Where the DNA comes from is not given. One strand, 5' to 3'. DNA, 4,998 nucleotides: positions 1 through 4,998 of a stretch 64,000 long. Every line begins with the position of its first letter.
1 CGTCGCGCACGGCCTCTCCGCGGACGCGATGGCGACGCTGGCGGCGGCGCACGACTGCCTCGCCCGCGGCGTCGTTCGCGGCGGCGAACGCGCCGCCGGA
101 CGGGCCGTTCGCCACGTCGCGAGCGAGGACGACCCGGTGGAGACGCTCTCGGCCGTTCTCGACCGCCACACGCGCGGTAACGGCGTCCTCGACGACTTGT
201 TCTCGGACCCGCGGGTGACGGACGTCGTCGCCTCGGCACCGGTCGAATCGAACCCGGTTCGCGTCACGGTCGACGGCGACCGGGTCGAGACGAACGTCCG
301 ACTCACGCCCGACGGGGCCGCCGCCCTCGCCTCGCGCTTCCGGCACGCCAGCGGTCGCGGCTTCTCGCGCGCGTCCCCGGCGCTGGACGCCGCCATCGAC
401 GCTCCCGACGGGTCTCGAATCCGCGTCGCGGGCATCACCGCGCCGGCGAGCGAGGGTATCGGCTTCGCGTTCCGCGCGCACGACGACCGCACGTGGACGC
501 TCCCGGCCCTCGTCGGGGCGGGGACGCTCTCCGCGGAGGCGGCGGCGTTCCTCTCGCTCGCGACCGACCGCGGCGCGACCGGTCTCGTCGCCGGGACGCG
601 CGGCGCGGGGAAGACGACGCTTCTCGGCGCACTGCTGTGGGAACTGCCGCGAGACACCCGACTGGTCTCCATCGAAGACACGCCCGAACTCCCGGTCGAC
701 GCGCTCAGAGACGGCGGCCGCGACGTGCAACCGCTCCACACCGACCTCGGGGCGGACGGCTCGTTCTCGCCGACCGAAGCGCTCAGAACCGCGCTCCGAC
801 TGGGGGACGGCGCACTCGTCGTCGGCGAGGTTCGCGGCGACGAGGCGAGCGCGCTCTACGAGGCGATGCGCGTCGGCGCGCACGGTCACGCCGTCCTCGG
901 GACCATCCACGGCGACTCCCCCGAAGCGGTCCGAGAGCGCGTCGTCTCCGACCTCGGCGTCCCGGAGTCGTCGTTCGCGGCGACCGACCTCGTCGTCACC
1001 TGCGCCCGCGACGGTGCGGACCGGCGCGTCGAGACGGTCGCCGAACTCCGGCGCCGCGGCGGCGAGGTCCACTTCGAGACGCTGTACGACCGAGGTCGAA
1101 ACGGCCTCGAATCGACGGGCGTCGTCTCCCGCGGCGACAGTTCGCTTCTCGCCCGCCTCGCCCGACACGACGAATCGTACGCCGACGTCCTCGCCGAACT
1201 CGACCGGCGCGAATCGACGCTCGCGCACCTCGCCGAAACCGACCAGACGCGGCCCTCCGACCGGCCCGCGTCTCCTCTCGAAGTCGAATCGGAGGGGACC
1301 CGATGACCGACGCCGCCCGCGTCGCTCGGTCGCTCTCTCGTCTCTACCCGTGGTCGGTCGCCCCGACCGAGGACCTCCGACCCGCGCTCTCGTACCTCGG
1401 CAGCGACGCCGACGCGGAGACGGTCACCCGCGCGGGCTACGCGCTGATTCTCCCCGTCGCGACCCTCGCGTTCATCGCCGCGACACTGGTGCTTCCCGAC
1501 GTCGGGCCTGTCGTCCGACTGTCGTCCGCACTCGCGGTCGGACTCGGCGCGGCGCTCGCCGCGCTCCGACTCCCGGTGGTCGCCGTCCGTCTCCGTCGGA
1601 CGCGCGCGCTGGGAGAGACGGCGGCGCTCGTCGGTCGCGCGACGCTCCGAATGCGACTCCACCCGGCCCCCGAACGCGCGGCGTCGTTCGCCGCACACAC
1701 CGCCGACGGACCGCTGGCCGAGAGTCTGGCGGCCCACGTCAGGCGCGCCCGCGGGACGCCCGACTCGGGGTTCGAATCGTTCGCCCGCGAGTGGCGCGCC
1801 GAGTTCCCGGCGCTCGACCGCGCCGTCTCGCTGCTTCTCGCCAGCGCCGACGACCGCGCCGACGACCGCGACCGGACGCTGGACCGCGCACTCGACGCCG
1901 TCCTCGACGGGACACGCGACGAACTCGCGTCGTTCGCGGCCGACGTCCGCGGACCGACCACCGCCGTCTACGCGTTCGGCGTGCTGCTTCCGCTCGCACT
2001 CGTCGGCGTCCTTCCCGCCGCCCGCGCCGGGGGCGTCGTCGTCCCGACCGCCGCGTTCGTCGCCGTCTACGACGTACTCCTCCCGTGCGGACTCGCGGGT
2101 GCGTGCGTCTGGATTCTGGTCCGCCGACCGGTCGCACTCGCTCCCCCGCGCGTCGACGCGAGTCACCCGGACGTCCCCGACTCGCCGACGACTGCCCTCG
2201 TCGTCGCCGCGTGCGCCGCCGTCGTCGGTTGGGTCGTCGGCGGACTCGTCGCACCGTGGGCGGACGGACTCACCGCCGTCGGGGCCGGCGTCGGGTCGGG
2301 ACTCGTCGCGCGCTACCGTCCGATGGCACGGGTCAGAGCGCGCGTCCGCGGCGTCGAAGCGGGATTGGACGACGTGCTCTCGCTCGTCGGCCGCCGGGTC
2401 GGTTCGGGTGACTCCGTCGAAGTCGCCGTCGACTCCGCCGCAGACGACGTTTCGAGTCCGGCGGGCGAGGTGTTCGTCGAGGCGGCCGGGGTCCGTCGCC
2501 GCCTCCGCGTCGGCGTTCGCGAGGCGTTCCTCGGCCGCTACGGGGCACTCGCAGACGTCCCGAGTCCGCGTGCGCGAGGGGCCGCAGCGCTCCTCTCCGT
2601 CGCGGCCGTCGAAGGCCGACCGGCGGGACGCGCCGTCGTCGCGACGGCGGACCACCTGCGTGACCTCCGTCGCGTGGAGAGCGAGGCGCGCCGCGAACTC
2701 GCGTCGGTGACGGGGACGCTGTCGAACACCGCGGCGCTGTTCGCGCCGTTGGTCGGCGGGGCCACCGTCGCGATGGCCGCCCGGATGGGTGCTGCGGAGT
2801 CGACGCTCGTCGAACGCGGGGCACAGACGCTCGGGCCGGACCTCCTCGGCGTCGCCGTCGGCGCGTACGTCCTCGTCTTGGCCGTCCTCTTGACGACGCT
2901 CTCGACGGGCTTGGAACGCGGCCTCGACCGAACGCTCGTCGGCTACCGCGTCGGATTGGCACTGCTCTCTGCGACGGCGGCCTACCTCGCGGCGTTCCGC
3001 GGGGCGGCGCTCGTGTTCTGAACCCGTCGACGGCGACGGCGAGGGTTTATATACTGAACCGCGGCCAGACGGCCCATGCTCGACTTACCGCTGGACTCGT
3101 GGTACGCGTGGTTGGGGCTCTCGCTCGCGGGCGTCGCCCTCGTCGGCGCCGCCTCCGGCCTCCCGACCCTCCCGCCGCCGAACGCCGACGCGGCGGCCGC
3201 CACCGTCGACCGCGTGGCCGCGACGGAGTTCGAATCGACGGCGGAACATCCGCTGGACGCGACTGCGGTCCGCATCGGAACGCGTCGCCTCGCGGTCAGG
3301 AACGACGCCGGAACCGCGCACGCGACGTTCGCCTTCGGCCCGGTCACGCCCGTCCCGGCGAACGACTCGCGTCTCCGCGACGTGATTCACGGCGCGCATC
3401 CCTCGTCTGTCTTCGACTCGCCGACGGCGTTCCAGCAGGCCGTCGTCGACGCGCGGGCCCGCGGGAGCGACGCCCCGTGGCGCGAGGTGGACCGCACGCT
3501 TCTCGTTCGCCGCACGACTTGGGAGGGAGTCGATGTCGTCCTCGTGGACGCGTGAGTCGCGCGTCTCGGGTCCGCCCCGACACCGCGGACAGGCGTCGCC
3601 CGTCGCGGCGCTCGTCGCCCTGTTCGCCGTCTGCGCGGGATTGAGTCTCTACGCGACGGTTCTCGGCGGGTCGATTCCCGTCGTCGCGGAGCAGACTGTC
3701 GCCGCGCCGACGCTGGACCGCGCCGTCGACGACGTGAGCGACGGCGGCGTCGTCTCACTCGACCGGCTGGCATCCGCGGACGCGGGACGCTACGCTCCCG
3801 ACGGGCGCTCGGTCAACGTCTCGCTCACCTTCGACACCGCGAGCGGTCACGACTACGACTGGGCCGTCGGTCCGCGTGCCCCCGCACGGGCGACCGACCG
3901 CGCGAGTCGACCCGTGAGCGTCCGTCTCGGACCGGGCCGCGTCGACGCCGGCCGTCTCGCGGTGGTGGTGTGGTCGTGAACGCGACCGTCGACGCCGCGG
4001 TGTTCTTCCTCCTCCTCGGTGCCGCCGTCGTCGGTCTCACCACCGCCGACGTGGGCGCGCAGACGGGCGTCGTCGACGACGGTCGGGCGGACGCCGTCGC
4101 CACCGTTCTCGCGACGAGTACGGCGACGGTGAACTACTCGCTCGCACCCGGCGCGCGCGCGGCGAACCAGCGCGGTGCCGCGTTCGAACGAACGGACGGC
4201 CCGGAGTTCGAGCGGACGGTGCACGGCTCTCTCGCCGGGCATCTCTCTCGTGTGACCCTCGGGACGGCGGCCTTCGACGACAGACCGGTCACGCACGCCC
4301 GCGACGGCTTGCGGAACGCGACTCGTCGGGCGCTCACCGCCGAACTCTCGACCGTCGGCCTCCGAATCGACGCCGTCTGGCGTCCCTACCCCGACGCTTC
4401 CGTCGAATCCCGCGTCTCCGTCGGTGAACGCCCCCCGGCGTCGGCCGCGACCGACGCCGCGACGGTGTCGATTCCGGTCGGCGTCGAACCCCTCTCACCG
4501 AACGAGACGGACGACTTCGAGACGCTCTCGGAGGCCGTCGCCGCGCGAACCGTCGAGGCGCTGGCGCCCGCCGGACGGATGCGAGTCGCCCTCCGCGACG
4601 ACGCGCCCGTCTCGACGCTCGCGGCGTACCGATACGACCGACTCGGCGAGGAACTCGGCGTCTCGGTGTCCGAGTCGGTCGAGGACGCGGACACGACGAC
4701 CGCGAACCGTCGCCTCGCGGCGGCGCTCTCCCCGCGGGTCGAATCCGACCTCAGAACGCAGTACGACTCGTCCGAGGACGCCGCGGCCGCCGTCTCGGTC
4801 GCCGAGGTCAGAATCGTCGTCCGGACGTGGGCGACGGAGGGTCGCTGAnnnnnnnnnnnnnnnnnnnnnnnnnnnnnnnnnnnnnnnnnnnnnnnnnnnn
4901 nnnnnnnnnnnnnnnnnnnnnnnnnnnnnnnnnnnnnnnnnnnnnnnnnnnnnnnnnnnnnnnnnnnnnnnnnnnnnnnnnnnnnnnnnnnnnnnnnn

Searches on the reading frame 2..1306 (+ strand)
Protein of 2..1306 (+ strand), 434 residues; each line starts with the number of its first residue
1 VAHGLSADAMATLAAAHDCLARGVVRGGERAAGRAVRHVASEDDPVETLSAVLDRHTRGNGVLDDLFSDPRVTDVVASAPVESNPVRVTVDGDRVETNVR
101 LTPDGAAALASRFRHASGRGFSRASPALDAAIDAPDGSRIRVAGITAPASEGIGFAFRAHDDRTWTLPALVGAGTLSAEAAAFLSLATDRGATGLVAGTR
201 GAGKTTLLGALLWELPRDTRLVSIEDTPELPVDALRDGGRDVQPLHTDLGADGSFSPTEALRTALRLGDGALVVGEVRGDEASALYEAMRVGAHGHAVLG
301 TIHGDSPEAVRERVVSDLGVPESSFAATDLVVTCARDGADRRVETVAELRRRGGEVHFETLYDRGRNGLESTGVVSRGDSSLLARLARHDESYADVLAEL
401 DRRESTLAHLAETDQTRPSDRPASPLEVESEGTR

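Call 6: search_protein_families(library=pfam, proteins=[window:2-1306:+], max_evalue=0.01)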
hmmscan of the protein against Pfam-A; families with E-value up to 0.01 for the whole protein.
window:2-1306:+ (434 aa): 2 families
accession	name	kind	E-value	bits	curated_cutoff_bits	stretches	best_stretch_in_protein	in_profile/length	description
PF00437.27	T2SSE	-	2e-18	66.6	24.9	1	139-333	93-273/370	Type II/IV secretion system protein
PF13191.12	AAA_16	-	0.0026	18.7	32.6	1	181-289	14-120/167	AAA ATPase domain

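Call 7: search_protein_families(library=ncbifam, proteins=[window:2-1306:+], max_evalue=0.01)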
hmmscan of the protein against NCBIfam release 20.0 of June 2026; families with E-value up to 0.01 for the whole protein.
window:2-1306:+ (434 aa): 17 families
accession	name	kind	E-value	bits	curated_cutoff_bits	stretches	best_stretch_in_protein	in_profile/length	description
TIGR03819.1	heli_sec_ATPase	hypoth_equivalog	9.6e-37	126.9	373.15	1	29-315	18-298/340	TadA family conjugal transfer-associated ATPase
NF058587.1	archaellum_moto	equivalog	7.4e-28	97.6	550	1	44-349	131-433/527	archaellum flagellar ATPase motor FlaI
TIGR02782.1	TrbB_P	equivalog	9.2e-24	84.3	304.55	1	67-349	18-293/303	P-type conjugative transfer ATPase TrbB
TIGR02788.1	VirB11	equivalog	7.3e-21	74.5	249.95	1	179-354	132-299/308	P-type DNA transfer ATPase VirB11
NF053672.1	bindosome_BasE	exception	1.1e-18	67.2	1000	1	62-335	140-408/512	bindosome assembly system ATPase subunit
NF010469.0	PRK13894.1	subfamily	3.5e-17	62.7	508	1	65-324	29-274/320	conjugal transfer ATPase TrbB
NF041000.1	ATPase_ComGA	equivalog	1.2e-11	44.1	300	1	186-328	123-255/267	competence type IV pilus ATPase ComGA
NF010407.0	PRK13833.1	subfamily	1.3e-11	44.6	499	1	140-350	93-301/323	conjugal transfer protein TrbB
NF010475.0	PRK13900.1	equivalog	3.3e-11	42.9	389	1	182-314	151-279/333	type IV secretion system ATPase VirB11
TIGR01420.1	pilT_fam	subfamily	5.3e-11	42.3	319.1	1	85-316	24-241/343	PilT/PilU family type 4a pilus ATPase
NF010425.0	PRK13851.1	equivalog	1.2e-09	37.6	461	1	181-309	152-275/344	type IV secretion system protein VirB11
TIGR02525.1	plasmid_TraJ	equivalog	7.4e-09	35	368.3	1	183-317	142-272/372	plasmid transfer ATPase TraJ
NF007755.0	PRK10436.1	equivalog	1.4e-08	33.9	617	1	193-327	221-344/465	type II secretion system protein GspE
TIGR02533.1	type_II_gspE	equivalog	6.7e-08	31.6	630.25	1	168-328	220-369/486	type II secretion system ATPase GspE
NF053534.1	T4PilAsmATPsTfpB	equivalog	9.4e-07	27.6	850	1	183-333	328-467/584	type IV pilus assembly ATPase TfpB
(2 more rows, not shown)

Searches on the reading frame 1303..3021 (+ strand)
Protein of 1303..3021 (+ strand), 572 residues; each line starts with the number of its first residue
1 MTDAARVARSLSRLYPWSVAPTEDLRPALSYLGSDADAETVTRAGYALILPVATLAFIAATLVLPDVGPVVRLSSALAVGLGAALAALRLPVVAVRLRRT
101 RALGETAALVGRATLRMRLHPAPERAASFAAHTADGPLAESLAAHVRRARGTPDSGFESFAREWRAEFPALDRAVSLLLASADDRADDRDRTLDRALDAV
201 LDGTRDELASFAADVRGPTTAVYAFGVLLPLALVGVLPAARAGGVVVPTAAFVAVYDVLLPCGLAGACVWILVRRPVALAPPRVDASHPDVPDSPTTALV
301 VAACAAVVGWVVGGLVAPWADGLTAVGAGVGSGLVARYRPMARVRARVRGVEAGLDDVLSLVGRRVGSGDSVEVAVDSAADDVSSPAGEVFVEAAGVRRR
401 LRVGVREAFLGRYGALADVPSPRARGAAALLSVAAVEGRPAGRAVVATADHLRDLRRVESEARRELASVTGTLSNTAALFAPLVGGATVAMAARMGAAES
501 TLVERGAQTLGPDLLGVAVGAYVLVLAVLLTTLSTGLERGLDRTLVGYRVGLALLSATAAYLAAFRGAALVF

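Call 6: search_protein_families(library=pfam, proteins=[window:1303-3021:+], max_evalue=0.01)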
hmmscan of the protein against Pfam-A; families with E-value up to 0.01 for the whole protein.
window:1303-3021:+ (572 aa): 1 family
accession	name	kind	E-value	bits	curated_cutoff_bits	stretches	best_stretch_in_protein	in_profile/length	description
PF00482.28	T2SSF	-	0.0011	19.4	25.2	0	366-484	9-120/125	Type II secretion system (T2SS), protein F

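Call 7: search_protein_families(library=ncbifam, proteins=[window:1303-3021:+], max_evalue=0.01)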
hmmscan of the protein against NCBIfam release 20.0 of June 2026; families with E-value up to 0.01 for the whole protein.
window:1303-3021:+ (572 aa): 0 families

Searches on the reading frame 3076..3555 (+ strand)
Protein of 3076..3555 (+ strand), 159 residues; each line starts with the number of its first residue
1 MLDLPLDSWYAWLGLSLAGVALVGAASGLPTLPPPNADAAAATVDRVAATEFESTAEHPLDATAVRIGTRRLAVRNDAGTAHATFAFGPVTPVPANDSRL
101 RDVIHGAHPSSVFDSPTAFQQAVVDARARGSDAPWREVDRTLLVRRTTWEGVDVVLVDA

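Call 6: search_protein_families(library=pfam, proteins=[window:3076-3555:+], max_evalue=0.01)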
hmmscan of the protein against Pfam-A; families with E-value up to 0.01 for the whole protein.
window:3076-3555:+ (159 aa): 1 family
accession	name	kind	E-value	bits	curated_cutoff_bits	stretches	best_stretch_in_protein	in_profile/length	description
PF23954.1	DUF7283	-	8.5e-56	188.3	27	1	3-146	1-141/142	Family of unknown function (DUF7283)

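Call 7: search_protein_families(library=ncbifam, proteins=[window:3076-3555:+], max_evalue=0.01)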
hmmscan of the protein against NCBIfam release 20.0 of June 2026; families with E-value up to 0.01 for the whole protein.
window:3076-3555:+ (159 aa): 0 families

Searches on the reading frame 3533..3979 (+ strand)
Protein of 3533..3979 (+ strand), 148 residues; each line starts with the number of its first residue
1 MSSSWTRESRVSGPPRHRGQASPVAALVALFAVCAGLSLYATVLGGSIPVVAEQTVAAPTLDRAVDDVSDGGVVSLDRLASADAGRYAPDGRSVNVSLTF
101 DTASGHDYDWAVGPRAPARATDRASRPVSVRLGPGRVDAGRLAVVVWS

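Call 6: search_protein_families(library=pfam, proteins=[window:3533-3979:+], max_evalue=0.01)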
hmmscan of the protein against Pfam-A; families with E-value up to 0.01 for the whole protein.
window:3533-3979:+ (148 aa): 1 family
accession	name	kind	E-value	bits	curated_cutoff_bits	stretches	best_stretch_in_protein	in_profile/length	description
PF23956.1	DUF7285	-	1.2e-33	116.5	27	1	30-147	1-112/112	Family of unknown function (DUF7285)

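Call 7: search_protein_families(library=ncbifam, proteins=[window:3533-3979:+], max_evalue=0.01)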
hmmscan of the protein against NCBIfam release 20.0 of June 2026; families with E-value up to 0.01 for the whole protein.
window:3533-3979:+ (148 aa): 0 families

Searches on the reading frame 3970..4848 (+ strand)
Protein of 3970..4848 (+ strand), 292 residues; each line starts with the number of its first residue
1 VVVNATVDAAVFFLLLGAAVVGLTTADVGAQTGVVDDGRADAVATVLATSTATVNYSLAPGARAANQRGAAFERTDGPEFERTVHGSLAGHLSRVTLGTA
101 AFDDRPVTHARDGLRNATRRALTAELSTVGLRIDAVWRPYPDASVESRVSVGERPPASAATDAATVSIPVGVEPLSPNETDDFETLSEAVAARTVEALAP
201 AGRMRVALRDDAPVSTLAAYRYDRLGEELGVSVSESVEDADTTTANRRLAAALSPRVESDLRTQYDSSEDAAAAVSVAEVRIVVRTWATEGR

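Call 6: search_protein_families(library=pfam, proteins=[window:3970-4848:+], max_evalue=0.01)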
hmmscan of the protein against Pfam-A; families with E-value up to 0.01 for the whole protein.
window:3970-4848:+ (292 aa): 1 family
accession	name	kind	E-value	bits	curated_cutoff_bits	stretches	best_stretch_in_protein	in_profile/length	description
PF23955.1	DUF7284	-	7.6e-82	275.8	27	1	7-287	1-278/278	Family of unknown function (DUF7284)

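Call 7: search_protein_families(library=ncbifam, proteins=[window:3970-4848:+], max_evalue=0.01)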
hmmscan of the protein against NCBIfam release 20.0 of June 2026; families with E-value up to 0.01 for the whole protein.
window:3970-4848:+ (292 aa): 0 families

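Call 10: find_encoding_contigs(protein=window:3970-4848:+, flank=10000, max_places=4)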
Protein window:3970-4848:+ (292 aa): no gene with exactly this product is on record in the collection.

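Call 55: find_homologous_proteins(query=window:3976-4848:+)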
Query window:3976-4848:+ (290 aa): 79 proteins with E <= 0.001 among 8000 candidates.
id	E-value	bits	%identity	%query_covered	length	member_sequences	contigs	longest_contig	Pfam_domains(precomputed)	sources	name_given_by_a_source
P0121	7.9e-173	591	100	100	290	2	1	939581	PF23955.2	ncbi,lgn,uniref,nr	ncbi:DUF7284 family protein [Halogeometricum limi]|uniref:DUF7284 family protein n=1 Tax=Halogeometr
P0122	5.4e-114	398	70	99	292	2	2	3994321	PF23955.2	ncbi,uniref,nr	ncbi:DUF7284 family protein [Halogeometricum borinquense]|uniref:DUF7284 family protein n=1 Tax=Halo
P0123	2.0e-112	393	69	99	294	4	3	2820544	PF23955.2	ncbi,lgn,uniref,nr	ncbi:hypothetical protein C499_16142 [Halogeometricum borinquense DSM 11551]|uniref:Uncharacterized 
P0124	4.0e-112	392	68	95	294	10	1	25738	PF23955.2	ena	-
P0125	3.3e-110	386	70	95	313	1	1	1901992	PF23955.2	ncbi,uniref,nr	ncbi:hypothetical protein NDI76_04330 [Halogeometricum sp. S1BR25-6]|uniref:Uncharacterized protein 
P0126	1.1e-108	381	69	95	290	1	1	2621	PF23955.2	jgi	jgi:hypothetical protein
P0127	1.8e-106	373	68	95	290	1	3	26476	PF23955.2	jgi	jgi:hypothetical protein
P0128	5.6e-105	369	66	97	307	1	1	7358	PF23955.2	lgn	-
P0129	1.6e-104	367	67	98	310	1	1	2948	PF23955.2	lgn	-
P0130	2.6e-104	366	66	95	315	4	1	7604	PF23955.2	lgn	-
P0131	3.1e-103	363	66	95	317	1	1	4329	PF23955.2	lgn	-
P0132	6.0e-103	362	66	95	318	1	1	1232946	PF23955.2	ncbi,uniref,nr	ncbi:DUF7284 family protein [Halogeometricum luteum]|uniref:Uncharacterized protein n=1 Tax=Halogeom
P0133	1.1e-97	345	65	98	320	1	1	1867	PF23955.2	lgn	-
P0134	1.1e-77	279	54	100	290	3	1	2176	PF23955.2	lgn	-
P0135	5.6e-75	270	53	100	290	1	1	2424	PF23955.2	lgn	-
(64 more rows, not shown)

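Call 63: predict_structure(alignment_id=A3)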
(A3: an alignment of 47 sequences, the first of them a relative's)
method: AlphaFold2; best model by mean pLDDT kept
length: 290 residues; sequences in the alignment: 47
mean_pLDDT: 91.5   pTM: 0.84
mean pLDDT of the five models: 91.5, 90.6, 90.3, 90.3, 89.5
residues with pLDDT >= 90: 247; 70-90: 17; 50-70: 11; < 50: 15
segments of 3 or more residues with pLDDT < 50: 19-31
pLDDT, mean of each block of 10 residues (from residue 1): 69 59 40 71 97 97 93 96 98 97 95 98 94 98 97 95 97 96 98 98 97 97 98 98 99 98 98 98 87
secondary structure, 60 per line:
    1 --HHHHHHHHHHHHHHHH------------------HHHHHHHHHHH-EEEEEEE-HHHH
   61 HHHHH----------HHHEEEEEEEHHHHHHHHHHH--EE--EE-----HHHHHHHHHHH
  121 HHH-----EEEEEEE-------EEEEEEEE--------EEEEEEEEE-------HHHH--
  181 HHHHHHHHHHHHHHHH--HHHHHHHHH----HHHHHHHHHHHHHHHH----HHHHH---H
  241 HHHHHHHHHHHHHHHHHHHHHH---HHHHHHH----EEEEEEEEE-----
elements in order: H3-18 H37-47 E49-55 H57-65 E79-85 H86-96 H110-123 E129-135 E143-150 E159-167 H175-178 H181-196 H199-207 H212-227 H232-236 H240-262 H266-272 E277-285
